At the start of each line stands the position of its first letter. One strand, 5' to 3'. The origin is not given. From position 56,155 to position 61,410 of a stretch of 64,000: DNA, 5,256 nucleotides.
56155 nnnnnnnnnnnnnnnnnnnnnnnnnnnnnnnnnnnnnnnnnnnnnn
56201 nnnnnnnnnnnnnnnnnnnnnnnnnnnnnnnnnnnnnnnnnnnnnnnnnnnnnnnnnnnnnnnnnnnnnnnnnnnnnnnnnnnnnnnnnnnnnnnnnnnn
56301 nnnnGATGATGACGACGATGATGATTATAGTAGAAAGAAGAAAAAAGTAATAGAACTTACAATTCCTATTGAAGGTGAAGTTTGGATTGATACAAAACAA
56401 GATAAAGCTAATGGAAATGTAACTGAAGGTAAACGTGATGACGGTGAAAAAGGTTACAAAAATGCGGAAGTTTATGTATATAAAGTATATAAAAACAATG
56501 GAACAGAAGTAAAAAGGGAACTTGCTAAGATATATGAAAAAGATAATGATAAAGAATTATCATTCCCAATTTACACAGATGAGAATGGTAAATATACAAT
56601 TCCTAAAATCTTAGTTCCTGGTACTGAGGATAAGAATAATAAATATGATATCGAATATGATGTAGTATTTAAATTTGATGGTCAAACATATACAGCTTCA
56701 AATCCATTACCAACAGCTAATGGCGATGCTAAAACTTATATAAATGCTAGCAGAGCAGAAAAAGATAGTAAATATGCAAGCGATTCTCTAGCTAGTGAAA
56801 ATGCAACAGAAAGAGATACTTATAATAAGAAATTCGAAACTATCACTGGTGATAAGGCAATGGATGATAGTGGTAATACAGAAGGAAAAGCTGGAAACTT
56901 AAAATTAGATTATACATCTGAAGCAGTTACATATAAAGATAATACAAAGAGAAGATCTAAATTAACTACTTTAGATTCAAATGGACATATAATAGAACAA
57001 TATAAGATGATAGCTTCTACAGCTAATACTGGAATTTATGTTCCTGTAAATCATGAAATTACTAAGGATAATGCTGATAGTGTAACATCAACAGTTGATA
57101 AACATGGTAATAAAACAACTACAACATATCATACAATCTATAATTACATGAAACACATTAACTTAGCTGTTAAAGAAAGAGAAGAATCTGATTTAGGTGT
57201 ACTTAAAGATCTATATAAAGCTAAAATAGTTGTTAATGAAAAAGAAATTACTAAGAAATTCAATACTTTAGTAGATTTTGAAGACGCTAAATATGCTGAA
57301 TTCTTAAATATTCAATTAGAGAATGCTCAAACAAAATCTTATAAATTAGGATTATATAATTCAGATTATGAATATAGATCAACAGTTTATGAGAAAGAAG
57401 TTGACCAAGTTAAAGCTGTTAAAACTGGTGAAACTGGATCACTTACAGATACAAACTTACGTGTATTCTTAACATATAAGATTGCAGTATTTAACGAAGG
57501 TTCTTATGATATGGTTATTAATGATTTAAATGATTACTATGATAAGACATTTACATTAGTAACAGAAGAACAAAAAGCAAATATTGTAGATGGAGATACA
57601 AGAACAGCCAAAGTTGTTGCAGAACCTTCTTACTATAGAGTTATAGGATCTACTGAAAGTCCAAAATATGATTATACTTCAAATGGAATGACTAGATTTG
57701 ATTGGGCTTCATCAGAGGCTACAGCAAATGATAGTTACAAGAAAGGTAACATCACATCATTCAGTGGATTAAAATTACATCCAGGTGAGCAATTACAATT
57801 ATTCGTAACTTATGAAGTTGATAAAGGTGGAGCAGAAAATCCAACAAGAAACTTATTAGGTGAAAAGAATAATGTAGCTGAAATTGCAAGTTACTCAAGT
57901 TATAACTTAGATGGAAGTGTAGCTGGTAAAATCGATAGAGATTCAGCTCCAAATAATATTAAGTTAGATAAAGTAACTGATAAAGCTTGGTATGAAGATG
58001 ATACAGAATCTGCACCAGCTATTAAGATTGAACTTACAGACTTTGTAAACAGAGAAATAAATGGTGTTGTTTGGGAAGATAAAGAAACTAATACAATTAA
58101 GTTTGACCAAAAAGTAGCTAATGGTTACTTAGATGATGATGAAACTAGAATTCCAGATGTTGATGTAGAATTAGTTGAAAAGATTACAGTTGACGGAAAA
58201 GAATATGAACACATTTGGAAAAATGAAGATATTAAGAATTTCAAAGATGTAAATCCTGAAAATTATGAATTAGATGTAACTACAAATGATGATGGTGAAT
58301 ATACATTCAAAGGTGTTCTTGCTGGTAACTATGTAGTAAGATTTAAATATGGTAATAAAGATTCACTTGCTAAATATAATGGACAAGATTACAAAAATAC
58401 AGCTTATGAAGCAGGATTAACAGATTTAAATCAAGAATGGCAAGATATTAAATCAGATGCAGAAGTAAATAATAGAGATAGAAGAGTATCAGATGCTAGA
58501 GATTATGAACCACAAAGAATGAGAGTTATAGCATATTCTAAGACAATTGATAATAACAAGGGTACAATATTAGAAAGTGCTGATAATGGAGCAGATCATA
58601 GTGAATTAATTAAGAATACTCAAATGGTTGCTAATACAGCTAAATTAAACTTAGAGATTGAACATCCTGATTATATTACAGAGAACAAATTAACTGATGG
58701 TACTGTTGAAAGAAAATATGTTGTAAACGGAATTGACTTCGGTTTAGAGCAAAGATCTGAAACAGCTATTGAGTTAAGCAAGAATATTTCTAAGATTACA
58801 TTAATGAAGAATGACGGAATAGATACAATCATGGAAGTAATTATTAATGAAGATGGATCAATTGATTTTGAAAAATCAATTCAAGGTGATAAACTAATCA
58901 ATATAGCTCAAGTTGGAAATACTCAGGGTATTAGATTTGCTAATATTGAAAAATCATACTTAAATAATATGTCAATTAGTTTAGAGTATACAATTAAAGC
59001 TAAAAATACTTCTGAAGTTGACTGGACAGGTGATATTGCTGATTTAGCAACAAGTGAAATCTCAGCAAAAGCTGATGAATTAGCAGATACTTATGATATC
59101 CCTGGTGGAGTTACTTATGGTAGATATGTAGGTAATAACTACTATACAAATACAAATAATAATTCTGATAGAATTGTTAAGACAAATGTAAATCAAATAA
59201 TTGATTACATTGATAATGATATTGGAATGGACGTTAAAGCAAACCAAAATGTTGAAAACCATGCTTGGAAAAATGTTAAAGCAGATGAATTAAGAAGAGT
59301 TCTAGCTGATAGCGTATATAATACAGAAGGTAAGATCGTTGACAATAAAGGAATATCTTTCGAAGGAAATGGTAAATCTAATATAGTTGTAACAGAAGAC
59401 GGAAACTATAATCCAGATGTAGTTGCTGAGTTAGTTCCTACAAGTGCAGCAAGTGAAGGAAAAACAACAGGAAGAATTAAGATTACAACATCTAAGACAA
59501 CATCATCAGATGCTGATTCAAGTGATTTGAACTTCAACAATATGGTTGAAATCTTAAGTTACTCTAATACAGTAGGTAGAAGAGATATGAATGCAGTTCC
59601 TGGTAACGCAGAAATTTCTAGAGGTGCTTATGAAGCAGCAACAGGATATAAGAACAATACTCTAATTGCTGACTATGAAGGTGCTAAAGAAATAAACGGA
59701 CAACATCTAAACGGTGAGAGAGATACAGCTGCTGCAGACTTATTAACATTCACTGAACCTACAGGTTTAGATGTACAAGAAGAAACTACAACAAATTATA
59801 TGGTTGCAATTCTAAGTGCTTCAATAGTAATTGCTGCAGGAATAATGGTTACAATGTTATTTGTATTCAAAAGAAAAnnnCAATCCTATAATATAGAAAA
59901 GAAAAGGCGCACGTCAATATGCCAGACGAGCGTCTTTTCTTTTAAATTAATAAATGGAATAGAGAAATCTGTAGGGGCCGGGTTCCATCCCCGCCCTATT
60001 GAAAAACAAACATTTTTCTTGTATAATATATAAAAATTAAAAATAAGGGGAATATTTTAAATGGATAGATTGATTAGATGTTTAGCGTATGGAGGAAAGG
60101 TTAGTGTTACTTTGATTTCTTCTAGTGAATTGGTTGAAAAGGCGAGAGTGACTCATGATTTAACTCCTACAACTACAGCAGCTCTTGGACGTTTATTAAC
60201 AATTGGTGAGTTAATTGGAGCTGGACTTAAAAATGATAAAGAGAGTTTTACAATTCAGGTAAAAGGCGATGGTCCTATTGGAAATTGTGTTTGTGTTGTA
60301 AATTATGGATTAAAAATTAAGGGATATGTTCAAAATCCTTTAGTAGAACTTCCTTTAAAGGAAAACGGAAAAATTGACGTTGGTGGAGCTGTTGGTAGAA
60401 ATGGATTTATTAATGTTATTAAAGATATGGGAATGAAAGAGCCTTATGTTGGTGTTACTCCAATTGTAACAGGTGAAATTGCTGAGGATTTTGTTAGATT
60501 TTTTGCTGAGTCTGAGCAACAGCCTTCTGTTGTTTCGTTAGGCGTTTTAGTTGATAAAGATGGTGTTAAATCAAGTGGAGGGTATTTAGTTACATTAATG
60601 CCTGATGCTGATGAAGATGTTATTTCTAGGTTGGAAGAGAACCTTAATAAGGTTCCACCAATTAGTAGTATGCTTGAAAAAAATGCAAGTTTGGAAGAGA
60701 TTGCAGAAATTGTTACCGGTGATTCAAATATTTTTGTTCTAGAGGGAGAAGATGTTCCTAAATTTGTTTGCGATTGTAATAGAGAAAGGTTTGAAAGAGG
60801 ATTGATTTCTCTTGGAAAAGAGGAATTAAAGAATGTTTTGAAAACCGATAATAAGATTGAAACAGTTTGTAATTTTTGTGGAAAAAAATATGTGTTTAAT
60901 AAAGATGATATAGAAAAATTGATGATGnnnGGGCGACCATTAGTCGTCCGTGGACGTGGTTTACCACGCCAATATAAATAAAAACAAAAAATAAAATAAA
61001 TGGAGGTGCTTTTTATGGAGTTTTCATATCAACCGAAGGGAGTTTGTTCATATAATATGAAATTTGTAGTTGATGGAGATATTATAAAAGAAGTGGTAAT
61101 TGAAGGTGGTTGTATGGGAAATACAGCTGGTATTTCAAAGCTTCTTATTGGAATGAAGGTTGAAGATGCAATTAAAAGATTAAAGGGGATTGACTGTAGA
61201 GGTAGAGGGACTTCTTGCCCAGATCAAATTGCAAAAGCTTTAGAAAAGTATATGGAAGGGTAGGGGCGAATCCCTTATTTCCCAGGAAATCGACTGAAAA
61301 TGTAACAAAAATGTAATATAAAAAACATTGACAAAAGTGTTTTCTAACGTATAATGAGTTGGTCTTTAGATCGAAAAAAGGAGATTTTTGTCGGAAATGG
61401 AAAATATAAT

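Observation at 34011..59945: A 26-kb block between minC and hslO with two paralogous operons of giant surface proteins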

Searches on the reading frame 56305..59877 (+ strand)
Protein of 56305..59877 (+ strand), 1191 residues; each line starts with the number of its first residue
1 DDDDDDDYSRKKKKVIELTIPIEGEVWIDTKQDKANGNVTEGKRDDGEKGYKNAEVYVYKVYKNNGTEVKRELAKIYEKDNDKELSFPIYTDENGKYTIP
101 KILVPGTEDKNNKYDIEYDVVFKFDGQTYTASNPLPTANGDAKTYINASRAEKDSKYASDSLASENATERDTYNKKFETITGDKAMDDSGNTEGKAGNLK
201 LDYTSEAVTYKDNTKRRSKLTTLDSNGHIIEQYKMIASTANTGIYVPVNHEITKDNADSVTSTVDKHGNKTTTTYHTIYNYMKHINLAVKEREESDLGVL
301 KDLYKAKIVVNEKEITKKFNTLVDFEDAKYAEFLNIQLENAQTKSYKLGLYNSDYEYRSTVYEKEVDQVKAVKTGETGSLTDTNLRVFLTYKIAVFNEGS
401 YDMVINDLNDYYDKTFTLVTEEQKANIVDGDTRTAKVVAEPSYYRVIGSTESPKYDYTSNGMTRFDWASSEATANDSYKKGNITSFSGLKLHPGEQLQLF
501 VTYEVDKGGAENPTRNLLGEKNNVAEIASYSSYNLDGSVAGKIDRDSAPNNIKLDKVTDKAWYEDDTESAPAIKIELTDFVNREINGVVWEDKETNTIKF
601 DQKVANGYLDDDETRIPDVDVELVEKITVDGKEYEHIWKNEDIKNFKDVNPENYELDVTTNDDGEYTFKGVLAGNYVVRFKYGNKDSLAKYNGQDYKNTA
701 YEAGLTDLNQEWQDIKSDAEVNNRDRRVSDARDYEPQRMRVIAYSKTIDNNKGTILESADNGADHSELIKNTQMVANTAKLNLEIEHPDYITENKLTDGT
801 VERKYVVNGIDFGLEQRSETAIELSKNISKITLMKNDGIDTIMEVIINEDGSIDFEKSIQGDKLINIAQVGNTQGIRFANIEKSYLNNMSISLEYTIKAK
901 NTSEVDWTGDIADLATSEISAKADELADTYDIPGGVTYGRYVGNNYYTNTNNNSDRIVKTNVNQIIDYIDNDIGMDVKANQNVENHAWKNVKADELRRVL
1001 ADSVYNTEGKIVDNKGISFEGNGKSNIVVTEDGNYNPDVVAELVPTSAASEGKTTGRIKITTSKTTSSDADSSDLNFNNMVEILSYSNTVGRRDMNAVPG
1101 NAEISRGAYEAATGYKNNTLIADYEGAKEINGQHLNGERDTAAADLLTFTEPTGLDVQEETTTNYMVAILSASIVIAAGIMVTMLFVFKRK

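Call 32: find_related_loci(query=A1, collection=genome_contigs, flank=10000)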
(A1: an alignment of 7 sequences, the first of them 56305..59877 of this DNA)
Query A1 (1191 aa) in genome_contigs; peptide patterns used: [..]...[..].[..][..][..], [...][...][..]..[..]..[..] (x = any residue, [..] = any of these).
227 stretches matched a pattern; 107 encode a relative of the query (tblastn E <= 1e-3); the best 80 are kept; 77 distinct loci.
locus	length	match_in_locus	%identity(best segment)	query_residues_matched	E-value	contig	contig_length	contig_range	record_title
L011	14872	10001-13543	65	16-1190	0e+0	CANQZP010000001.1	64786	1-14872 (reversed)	MAG: uncultured Clostridia bacterium isolate Lapin-017__bin50 genome assembly, contig: Lapin-017__NODE_167_length_64786_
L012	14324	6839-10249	67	64-1191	0e+0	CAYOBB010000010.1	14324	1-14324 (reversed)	MAG TPA_asm: uncultured Clostridium sp. isolate SRP222994_co1_39 genome assembly, contig: NODE_8918_length_14324_cov_11.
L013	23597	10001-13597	55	13-1182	0e+0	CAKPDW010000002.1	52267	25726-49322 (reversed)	MAG: uncultured Clostridia bacterium isolate REFINED_METABAT215_TOP10_CONTIGS_1500_ASSEMBLY_K77_MERGED__Hadza_PheChl_Fib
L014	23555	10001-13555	53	11-1165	0e+0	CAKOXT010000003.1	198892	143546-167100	MAG: uncultured Clostridia bacterium isolate REFINED_METABAT215_TOP10_CONTIGS_1500_ASSEMBLY_K77_MERGED__Hadza_MoBio_C-RE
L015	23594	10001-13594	54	11-1179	0e+0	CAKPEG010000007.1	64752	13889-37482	MAG: uncultured Clostridia bacterium isolate REFINED_METABAT215_TOP10_CONTIGS_1500_ASSEMBLY_K77_MERGED__Hadza_MoBio_hadz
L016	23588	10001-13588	52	16-1182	0e+0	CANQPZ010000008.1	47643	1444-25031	MAG: uncultured Clostridia bacterium isolate Lapin-011__bin70 genome assembly, contig: Lapin-011__NODE_622_length_47643_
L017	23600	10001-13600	54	9-1179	0e+0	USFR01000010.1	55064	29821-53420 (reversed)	uncultured Clostridium sp. isolate UMGS1672 genome assembly, contig: NODE_382_length_55064_cov_17.473650, whole genome s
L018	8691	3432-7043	52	13-1191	0e+0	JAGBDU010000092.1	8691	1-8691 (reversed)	MAG: Clostridia bacterium isolate RGIG9027 Water_deer_Rectum-4__c340746, whole genome shotgun sequence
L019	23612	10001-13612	52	13-1191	0e+0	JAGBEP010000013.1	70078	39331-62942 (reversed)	MAG: Clostridia bacterium isolate RGIG9048 Water_deer_Rectum-4__c1910, whole genome shotgun sequence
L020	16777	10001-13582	51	13-1169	0e+0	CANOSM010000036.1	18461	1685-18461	MAG TPA_asm: uncultured Clostridium sp. isolate SRR15604499_bin.60_metawrap_v1.3_MAG genome assembly, contig: NODE.3415_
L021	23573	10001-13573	52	16-1178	0e+0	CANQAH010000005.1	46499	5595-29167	MAG: uncultured Clostridia bacterium isolate Lapin-002__bin127 genome assembly, contig: Lapin-002__NODE_1004_length_4649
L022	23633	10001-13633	49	4-1180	0e+0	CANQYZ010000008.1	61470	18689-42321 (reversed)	MAG: uncultured Clostridia bacterium isolate Lapin-014__bin59 genome assembly, contig: Lapin-014__NODE_323_length_61470_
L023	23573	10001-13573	53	13-1179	0e+0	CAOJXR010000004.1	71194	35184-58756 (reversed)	MAG TPA_asm: uncultured Clostridium sp. isolate SRR15604531_bin.57_metawrap_v1.3_MAG genome assembly, contig: NODE.459_l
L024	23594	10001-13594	54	11-1179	0e+0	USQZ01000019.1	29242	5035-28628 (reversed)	uncultured Clostridium sp. isolate UMGS1994 genome assembly, contig: NODE_442_length_29242_cov_9.230411, whole genome sh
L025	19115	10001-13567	52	16-1181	0e+0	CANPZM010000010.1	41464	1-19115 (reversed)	MAG: uncultured Clostridia bacterium isolate Lapin-003-2__bin82 genome assembly, contig: Lapin-003-2__NODE_925_length_41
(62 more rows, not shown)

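Call 36: search_solved_structures(query=A1, max_evalue=1, show_alignments=0)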
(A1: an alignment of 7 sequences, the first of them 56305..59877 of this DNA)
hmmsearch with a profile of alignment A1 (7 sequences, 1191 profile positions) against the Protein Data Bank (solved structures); distinct sequences matched with E-value up to 1: 2.
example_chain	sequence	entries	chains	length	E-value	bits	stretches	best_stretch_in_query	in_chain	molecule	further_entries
3gwi_A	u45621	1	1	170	0.44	11.4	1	791-873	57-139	Magnesium-transporting ATPase, P-type 1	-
2nar_A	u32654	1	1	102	0.6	10.9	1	198-270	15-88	Effector protein Avr3a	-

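Call 65: predict_structure(alignment_id=A2)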
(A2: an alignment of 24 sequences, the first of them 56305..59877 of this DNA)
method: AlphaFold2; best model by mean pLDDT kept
length: 1191 residues; sequences in the alignment: 24
mean_pLDDT: 77.0   pTM: 0.55
mean pLDDT of the five models: 77.0, 75.2, 74.5, 74.0, 71.9
residues with pLDDT >= 90: 331; 70-90: 509; 50-70: 233; < 50: 118
segments of 3 or more residues with pLDDT < 50: 1-14, 268-271, 321-332, 334-343, 376-380, 716-724, 786-802, 868-870, 872-875, 1131-1138, 1153-1175, 1177-1179, 1189-1191
pLDDT, mean of each block of 10 residues (from residue 1): 31 54 92 65 90 94 85 85 85 93 70 82 95 93 89 90 94 94 87 91 83 78 92 95 83 57 51 60 92 88 82 69 38 42 59 59 66 54 73 89 92 90 77 78 88 69 84 86 82 90 80 66 90 92 83 75 82 69 82 91 90 90 82 80 68 83 90 84 81 91 73 53 63 91 90 83 82 89 55 37 65 92 82 76 76 64 51 52 71 86 91 90 85 72 89 87 88 79 81 86 87 85 77 86 91 91 76 67 89 76 80 73 63 48 57 45 41 47 52 36
secondary structure, 60 per line:
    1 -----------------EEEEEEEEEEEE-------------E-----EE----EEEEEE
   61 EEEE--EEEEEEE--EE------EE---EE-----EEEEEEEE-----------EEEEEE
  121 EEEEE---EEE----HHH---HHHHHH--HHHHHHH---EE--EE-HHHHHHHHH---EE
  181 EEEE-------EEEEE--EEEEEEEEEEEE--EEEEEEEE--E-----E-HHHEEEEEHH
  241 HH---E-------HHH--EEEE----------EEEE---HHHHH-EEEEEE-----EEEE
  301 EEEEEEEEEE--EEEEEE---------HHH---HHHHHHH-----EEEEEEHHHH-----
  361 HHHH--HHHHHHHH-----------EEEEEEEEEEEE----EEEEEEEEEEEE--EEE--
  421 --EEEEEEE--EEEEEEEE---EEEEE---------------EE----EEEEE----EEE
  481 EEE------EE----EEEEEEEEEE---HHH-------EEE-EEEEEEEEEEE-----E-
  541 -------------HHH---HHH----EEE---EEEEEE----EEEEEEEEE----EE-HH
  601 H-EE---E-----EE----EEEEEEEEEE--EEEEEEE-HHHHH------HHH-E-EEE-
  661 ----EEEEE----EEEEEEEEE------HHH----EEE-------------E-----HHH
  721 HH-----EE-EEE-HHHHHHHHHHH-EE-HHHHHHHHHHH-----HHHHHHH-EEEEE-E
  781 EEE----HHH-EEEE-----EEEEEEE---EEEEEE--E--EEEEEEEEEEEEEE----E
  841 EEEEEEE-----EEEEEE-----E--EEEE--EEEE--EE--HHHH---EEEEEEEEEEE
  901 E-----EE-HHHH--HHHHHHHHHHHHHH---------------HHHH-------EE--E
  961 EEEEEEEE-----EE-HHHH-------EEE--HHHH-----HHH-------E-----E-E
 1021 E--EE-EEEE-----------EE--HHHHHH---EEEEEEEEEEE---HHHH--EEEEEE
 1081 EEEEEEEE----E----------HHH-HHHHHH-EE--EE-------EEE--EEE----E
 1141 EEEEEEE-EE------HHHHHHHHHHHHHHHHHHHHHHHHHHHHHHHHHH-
elements in order (helices of 4 or more, strands of 3 or more residues): E18-29 E55-64 E67-73 E96-103 E115-125 E129-131 H142-147 H150-156 H167-175 E179-184 E192-196 E199-210 E213-220 E234-238 H239-242 E259-262 E273-276 H280-284 E286-291 E297-310 E313-318 H334-340 E346-351 H352-355 H361-364 H367-374 E386-397 E402-413 E416-418 E423-429 E432-439 E443-447 E469-473 E478-483 E496-505 E519-521 E523-533 E567-569 E573-578 E583-591 E620-629 E632-638 H640-644 E657-659 E665-669 E674-682 E696-698 H718-722 E731-733 H735-745 H750-760 H766-772 E774-778 E780-783 E792-795 E801-807 E811-816 E822-835 E840-847 E853-858 E867-870 E873-876 H883-886 E890-901 H910-913 H916-929 H945-948 E960-968 H977-980 E988-990 H993-996 E1027-1030 H1046-1051 E1055-1065 H1069-1072 E1075-1088 H1108-1113 E1128-1130 E1133-1135 E1140-1147 H1157-1190
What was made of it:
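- AF2 model pLDDT 77 (call 65).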

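Call 67: fold_search(model_id=the predicted structure, library=pdb)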
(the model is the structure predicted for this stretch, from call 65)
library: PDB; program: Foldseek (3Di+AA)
matches with E <= 10: 1004; with E <= 0.001: 38
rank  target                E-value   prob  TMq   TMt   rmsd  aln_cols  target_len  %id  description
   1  3kpt_B                2.3e-08  1.00  0.13  0.28  14.7       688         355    8  Crystal structure of BcpA, the major pilin subunit of Bacillus cereus (released 2009-11-24)
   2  9lr7_B                9.8e-08  1.00  0.11  0.23  15.6       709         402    8  Crystal Structure of the Basal pilin EbpB from Enterococcus faecalis. (released 2025-07-16)
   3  3rkp_B                1.0e-07  1.00  0.13  0.30  14.4       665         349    9  Crystal structure of BcpA*(D312A), the major pilin subunit of Bacillus cereus (released 2012-05-30)
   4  9vqn                  1.4e-07  1.00  0.11  0.23  19.3       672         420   10  Crystal structure of Se-Met SSA1633 from Streptococcus sanguinis (Phase determination model) (released 2026-01-21)
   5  2y1v_A                2.8e-07  1.00  0.13  0.21  17.8       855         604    7  Full length structure of RrgB Pilus protein from Streptococcus pneumoniae (released 2011-11-09)
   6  9lr7_A                6.1e-07  1.00  0.10  0.22  20.4       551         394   10  Crystal Structure of the Basal pilin EbpB from Enterococcus faecalis. (released 2025-07-16)
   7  9lr7_C                8.3e-07  1.00  0.09  0.22  17.7       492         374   10  Crystal Structure of the Basal pilin EbpB from Enterococcus faecalis. (released 2025-07-16)
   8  8wgg                  1.7e-06  1.00  0.12  0.24  19.0       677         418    9  Crystal structure of basal pilin PilB from Streptococcus sanguinis (released 2025-03-26)
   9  8wg6                  4.0e-06  1.00  0.11  0.24  19.4       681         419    9  Crystal structure of major pilin PilB from Streptococcus sanguinis - SeMet derivative (released 2025-03-26)
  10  9lr7_D                4.9e-06  1.00  0.10  0.23  18.1       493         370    9  Crystal Structure of the Basal pilin EbpB from Enterococcus faecalis. (released 2025-07-16)
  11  9uvm                  5.7e-06  0.99  0.11  0.24  19.4       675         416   10  The SeMet pili protein of Streptococcus Sanguinis (released 2026-01-21)
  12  8wxd_A                6.7e-06  1.00  0.11  0.24  19.6       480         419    6  Crystal Structure of shaft pilin PilA from Streptococcus sanguinis (released 2025-05-07)
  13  4p0d                  7.1e-06  0.99  0.11  0.21  16.1       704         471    8  The T6 backbone pilin of serotype M6 Streptococcus pyogenes has a modular three-domain structure decorated with variable (released 2014-08-27)
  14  6ixy_A                8.7e-06  0.84  0.08  0.16  25.9       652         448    8  X-ray structure of major pilin from C. perfringens SM101 (released 2019-08-14)
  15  3is1                  1.5e-05  1.00  0.10  0.26  34.4       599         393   10  Crystal structure of functional region of UafA from Staphylococcus saprophyticus in C2 form at 2.45 angstrom resolution (released 2010-09-08)
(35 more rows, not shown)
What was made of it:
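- On Gram-positive pilins / sortase-assembled pili (B, D core): Foldseek hits BcpA (2.3e-8), EbpB, RrgB, PilB, SpaD and CppA, but with low TM scores because the query has many domains (call 67).
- Best Foldseek PDB hits are Gram-positive pilins BcpA, EbpB, RrgB, PilB, SpaD and CppA, with E from 2e-8 to 1e-4 (call 67). The core of B/D folds like major and basal pilins (call 67).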

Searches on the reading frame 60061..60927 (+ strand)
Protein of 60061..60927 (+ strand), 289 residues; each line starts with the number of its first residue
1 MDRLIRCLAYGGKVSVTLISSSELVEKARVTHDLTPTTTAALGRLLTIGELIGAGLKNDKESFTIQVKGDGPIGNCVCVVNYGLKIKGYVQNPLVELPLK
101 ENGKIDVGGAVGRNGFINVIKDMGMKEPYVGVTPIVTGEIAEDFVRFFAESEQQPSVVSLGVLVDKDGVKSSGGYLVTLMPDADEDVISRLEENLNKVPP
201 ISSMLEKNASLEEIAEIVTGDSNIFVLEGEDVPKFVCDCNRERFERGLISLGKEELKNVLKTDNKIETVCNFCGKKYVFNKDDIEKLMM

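Call 9: search_protein_families(library=ncbifam, proteins=[window:60061-60927:+], max_evalue=0.001)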
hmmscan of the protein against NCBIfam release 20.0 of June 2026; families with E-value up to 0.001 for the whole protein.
window:60061-60927:+ (289 aa): 2 families
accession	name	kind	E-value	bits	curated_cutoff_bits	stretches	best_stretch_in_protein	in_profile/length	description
NF001033.0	PRK00114.1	equivalog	5.8e-86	288.3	244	1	1-288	3-290/297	Hsp33 family molecular chaperone HslO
NF002386.0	PRK01402.1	equivalog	3.7e-18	65.6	346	2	31-186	51-212/335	Hsp33 family molecular chaperone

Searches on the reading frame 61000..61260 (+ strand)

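Call 9: search_protein_families(library=ncbifam, proteins=[window:61000-61260:+], max_evalue=0.001)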
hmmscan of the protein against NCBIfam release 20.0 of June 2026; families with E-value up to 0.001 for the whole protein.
window:61000-61260:+ (87 aa): 1 family
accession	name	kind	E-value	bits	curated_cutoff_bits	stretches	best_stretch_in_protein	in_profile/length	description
TIGR03905.1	TIGR03905_4_Cys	hypoth_equivalog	2.9e-31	107.7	67.7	1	9-83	2-76/78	TIGR03905 family TSCPD domain-containing protein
